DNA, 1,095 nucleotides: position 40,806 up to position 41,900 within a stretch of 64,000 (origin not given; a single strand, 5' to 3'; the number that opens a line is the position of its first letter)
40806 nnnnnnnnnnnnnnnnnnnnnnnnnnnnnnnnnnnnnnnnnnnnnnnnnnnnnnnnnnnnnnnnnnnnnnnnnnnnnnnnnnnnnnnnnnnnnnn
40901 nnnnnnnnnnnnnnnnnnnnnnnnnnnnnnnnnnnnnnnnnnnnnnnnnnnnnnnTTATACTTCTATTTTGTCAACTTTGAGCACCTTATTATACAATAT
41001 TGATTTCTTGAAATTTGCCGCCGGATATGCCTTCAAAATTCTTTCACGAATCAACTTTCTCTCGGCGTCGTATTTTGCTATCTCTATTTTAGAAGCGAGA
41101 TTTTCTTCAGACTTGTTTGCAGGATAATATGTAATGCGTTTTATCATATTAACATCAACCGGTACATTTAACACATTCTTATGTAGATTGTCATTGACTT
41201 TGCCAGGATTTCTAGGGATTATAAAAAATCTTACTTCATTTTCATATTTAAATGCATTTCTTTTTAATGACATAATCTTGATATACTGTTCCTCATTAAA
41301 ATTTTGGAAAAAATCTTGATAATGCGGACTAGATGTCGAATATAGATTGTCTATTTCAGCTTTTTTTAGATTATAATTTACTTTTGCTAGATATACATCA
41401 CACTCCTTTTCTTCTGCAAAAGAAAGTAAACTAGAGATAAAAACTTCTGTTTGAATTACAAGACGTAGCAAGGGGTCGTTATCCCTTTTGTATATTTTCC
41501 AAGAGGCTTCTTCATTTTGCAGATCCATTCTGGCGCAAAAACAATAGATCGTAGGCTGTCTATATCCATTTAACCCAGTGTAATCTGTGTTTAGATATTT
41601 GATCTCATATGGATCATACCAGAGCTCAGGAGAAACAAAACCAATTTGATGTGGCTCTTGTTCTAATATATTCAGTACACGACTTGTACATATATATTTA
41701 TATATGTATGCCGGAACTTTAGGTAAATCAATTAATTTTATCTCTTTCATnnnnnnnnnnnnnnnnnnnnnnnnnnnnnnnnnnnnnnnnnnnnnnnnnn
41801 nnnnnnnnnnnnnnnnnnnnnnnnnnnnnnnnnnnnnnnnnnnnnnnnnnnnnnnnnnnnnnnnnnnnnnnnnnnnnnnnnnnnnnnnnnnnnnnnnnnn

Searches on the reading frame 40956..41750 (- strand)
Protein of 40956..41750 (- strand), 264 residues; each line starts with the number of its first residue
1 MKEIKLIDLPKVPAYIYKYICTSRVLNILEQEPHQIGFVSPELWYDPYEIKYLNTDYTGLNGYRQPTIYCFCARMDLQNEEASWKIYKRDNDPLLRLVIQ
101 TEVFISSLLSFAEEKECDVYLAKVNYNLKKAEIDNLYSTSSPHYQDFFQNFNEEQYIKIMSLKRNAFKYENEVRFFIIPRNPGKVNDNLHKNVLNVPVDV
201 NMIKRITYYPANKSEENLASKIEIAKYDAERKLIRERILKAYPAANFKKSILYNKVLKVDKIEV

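Call 3: search_protein_families(library=pfam, proteins=[window:40956-41750:-], max_evalue=1)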
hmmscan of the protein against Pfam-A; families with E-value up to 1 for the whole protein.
window:40956-41750:- (264 aa): 2 families
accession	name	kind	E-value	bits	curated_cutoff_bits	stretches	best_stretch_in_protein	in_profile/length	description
PF11185.13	DUF2971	-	0.033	16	22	1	119-175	39-89/89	Protein of unknown function (DUF2971)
PF03486.20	HI0933_like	-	0.064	13.1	50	1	127-215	53-141/244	HI0933-like protein Rossmann domain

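Call 5: search_protein_families(library=padloc, proteins=[window:40956-41750:-], max_evalue=1)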
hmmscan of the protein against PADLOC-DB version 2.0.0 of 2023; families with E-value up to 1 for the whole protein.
window:40956-41750:- (264 aa): 1 family
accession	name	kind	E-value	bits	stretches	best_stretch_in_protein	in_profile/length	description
PDLC04993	PDC-S31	-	4e-22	76.7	1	8-241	9-236/245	-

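Call 6: search_protein_families(library=ncbifam, proteins=[window:40956-41750:-], max_evalue=1)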
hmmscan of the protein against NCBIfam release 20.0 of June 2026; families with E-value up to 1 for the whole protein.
window:40956-41750:- (264 aa): 1 family
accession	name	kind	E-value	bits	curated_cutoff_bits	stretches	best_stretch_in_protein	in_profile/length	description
TIGR00275.1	TIGR00275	subfamily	0.17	10.7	183.8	1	131-215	54-138/401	aminoacetone oxidase family FAD-binding enzyme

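Call 110: search_protein_families(library=phrogs, proteins=[window:40956-41750:-], max_evalue=0.01)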
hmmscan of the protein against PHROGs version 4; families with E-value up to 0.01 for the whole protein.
window:40956-41750:- (264 aa): 1 family
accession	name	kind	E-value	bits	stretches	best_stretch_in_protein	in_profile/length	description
phrog_1762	-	unknown function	5.1e-06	26.7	1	114-217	165-261/395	-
